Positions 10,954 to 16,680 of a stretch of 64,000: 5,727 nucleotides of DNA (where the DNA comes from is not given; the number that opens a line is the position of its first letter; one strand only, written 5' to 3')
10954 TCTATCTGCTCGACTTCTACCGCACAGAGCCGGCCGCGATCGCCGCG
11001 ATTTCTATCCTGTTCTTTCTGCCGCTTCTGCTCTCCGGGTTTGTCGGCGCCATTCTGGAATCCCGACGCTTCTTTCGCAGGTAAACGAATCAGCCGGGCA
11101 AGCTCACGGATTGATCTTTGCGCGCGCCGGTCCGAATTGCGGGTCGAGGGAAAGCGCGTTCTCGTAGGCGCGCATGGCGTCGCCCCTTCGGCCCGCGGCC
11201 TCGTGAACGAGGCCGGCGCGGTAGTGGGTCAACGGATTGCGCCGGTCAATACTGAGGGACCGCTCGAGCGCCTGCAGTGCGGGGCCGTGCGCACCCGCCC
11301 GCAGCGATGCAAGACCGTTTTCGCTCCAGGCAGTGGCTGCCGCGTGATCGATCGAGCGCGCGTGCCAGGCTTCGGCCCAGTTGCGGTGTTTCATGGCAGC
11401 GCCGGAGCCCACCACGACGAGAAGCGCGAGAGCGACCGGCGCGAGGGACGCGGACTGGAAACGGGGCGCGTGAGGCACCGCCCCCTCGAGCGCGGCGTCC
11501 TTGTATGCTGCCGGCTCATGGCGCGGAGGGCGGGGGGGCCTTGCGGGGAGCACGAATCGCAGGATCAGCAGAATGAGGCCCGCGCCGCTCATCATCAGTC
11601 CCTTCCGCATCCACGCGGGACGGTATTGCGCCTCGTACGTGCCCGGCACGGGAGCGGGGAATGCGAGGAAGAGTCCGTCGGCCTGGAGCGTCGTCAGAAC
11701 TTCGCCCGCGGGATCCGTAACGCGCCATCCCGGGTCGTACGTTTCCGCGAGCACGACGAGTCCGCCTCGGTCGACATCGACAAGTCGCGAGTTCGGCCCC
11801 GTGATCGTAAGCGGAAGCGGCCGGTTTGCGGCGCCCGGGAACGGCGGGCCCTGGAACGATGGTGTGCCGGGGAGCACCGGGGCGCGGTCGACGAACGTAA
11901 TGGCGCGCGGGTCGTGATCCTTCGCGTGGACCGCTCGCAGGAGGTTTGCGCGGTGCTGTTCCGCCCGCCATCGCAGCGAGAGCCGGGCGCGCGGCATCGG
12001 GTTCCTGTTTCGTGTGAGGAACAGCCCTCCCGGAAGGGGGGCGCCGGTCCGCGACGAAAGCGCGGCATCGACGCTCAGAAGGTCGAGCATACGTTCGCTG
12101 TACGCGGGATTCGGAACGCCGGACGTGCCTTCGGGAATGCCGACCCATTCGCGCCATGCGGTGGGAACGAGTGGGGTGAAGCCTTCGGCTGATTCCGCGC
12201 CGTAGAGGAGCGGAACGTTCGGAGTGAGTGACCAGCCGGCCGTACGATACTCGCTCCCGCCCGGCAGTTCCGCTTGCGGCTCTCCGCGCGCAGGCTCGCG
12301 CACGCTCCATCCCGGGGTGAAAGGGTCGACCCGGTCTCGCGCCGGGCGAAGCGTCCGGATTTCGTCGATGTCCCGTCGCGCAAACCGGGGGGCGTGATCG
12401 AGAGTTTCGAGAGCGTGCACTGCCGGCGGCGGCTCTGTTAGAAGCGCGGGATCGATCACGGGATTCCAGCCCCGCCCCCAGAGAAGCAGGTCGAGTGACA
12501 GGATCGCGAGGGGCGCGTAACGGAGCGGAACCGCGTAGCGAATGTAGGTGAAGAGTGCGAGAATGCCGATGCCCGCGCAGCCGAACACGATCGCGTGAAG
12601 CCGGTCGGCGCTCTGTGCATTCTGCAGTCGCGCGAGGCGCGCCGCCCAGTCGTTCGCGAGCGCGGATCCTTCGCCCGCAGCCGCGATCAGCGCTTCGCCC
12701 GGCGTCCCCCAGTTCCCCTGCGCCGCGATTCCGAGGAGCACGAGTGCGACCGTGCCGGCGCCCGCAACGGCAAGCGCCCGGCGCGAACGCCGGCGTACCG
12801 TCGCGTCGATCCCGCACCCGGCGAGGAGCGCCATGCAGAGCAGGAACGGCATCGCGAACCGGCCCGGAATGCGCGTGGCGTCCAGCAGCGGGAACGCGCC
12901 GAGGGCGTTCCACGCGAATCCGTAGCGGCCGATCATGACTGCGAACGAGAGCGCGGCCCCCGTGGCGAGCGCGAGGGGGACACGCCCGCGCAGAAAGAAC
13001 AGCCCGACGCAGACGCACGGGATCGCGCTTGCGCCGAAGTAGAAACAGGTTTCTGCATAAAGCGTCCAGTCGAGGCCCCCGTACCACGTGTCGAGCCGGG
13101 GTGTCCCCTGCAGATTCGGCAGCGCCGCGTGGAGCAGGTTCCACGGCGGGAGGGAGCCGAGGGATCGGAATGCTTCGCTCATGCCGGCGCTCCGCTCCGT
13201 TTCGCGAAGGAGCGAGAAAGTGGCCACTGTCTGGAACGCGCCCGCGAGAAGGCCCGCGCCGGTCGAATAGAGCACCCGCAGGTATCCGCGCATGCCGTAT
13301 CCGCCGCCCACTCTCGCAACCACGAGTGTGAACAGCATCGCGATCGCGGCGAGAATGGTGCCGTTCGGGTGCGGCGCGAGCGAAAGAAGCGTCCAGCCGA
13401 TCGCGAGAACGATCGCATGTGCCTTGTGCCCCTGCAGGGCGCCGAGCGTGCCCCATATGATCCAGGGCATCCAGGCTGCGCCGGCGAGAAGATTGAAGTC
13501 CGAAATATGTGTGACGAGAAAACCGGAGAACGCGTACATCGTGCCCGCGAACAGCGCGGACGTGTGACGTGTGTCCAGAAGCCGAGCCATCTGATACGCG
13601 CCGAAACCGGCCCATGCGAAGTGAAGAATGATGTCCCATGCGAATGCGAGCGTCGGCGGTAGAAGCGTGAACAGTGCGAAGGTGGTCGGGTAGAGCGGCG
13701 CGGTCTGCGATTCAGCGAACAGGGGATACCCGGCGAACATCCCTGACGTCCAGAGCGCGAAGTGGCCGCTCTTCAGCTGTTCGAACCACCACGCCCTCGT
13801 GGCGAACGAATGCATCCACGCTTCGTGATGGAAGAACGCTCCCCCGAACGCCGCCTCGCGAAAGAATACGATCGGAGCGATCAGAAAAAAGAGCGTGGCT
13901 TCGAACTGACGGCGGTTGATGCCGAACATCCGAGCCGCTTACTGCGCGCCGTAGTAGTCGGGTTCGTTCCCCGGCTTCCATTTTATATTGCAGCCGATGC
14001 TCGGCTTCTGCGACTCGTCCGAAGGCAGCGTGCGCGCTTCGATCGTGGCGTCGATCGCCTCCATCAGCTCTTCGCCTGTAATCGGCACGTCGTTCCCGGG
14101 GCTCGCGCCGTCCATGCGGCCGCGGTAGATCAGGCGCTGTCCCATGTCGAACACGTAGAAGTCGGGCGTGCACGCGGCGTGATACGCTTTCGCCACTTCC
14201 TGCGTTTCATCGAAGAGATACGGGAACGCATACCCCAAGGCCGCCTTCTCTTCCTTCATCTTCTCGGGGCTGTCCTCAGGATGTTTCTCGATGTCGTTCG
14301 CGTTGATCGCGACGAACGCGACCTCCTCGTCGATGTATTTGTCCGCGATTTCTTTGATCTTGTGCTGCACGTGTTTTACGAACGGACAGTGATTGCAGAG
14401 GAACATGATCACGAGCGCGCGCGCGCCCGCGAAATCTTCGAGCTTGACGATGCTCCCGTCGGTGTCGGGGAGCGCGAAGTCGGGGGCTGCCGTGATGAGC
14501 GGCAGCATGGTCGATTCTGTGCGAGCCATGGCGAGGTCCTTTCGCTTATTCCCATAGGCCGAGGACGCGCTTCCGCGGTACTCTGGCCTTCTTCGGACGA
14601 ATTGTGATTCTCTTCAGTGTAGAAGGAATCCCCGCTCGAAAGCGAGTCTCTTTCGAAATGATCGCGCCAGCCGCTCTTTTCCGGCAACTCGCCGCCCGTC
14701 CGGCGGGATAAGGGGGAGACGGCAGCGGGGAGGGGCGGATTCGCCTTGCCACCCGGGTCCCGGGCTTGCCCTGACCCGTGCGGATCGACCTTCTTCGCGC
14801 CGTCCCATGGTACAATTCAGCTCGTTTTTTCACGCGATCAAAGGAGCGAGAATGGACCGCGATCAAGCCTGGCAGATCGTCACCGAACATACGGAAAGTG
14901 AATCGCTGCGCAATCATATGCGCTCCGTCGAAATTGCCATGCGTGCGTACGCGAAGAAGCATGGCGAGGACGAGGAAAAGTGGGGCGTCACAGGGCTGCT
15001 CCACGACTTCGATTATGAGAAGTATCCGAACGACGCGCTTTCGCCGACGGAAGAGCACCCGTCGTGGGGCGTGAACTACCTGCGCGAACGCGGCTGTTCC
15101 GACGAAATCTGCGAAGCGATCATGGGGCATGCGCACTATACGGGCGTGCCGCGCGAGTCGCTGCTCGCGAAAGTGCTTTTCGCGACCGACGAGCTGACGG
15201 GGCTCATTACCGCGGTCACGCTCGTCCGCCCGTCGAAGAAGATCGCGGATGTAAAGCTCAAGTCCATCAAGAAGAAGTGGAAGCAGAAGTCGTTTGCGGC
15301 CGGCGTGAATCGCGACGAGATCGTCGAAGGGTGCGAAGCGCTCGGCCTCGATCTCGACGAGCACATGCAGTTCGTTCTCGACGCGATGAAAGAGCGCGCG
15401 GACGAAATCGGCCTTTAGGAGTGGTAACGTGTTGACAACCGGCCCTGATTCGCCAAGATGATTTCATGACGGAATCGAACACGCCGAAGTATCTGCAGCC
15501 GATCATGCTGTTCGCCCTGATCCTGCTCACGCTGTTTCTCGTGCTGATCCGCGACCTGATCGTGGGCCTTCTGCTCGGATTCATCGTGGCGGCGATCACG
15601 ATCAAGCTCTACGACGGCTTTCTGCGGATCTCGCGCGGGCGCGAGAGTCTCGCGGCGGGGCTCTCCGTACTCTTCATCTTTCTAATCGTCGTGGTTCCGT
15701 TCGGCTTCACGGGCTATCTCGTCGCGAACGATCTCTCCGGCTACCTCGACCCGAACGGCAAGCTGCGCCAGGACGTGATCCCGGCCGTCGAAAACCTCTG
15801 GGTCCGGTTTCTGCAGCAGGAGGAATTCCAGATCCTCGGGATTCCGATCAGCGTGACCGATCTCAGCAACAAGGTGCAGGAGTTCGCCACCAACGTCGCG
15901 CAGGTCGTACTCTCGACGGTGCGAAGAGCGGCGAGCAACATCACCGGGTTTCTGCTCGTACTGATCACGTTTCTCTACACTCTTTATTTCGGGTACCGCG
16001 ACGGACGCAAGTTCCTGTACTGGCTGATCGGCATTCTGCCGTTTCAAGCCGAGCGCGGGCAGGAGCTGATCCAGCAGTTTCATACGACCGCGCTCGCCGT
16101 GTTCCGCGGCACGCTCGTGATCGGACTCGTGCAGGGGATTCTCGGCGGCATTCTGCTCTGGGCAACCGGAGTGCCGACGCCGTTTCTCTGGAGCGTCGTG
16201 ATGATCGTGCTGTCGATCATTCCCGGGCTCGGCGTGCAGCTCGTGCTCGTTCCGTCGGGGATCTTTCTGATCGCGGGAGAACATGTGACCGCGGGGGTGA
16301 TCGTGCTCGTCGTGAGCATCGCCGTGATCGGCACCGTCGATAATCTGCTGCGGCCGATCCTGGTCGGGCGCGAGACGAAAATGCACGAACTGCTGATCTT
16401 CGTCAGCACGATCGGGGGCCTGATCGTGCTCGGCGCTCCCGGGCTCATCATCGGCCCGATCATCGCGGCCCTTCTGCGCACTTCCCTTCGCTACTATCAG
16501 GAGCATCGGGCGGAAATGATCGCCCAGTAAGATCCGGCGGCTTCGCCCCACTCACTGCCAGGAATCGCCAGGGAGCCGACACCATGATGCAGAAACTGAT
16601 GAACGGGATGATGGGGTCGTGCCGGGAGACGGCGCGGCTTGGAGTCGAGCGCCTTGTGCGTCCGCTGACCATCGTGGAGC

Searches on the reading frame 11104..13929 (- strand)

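Call 68: search_protein_families(library=pfam, proteins=[window:11104-13929:-], max_evalue=0.001)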
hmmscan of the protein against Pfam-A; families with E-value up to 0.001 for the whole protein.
window:11104-13929:- (941 aa): 3 families
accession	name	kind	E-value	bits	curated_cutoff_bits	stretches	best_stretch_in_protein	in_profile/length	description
PF07719.23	TPR_2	-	2.3e-07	30.9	27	1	900-931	2-33/34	Tetratricopeptide repeat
PF00515.34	TPR_1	-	6.3e-05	23.1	27.8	0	901-932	3-34/34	Tetratricopeptide repeat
PF13414.12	TPR_11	-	0.00016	21.7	26.8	0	884-913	13-42/42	TPR repeat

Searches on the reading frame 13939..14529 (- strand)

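Call 68: search_protein_families(library=pfam, proteins=[window:13939-14529:-], max_evalue=0.001)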
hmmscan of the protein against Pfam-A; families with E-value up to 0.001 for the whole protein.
window:13939-14529:- (196 aa): 4 families
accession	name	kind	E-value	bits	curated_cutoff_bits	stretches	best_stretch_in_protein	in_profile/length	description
PF00578.27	AhpC-TSA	-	1.2e-18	67.6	26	1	14-132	4-120/124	AhpC/TSA family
PF08534.16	Redoxin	-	8.8e-18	64.9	26.6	1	14-140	5-135/148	Redoxin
PF00085.26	Thioredoxin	-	3.1e-05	24.4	23.5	0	37-85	19-66/103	Thioredoxin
PF13098.12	Thioredoxin_2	-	0.00019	22.2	27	1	37-138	6-94/104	Thioredoxin-like domain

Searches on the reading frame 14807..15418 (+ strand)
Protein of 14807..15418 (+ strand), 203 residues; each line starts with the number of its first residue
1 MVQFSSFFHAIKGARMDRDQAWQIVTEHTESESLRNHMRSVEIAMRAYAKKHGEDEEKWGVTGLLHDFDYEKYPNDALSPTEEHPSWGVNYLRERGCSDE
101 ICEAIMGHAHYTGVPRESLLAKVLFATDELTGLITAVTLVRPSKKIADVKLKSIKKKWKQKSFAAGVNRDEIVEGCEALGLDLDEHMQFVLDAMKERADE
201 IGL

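Call 68: search_protein_families(library=pfam, proteins=[window:14807-15418:+], max_evalue=0.001)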
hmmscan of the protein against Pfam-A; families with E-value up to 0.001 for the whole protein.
window:14807-15418:+ (203 aa): 1 family
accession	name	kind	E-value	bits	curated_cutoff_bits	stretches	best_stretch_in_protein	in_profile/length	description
PF01966.28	HD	-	1.3e-08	35.6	22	1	36-131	3-114/116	HD domain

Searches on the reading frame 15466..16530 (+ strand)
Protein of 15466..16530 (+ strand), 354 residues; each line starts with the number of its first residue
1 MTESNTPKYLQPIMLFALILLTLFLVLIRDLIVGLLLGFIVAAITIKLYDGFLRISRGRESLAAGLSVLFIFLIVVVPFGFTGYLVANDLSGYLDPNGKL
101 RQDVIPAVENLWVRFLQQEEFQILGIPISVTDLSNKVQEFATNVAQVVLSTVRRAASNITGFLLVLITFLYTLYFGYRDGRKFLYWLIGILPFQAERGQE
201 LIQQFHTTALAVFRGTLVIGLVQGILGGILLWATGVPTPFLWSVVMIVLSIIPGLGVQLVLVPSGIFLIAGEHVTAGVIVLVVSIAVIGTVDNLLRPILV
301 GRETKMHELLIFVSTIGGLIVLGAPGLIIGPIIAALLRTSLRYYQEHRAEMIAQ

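Call 46: search_protein_families(library=pfam, proteins=[window:15466-16530:+], max_evalue=0.01)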
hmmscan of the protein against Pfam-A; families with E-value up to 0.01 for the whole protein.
window:15466-16530:+ (354 aa): 1 family
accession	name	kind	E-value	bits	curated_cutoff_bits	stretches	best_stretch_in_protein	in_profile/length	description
PF01594.21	AI-2E_transport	-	9.4e-46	156.9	34.3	1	13-344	3-326/327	AI-2E family transporter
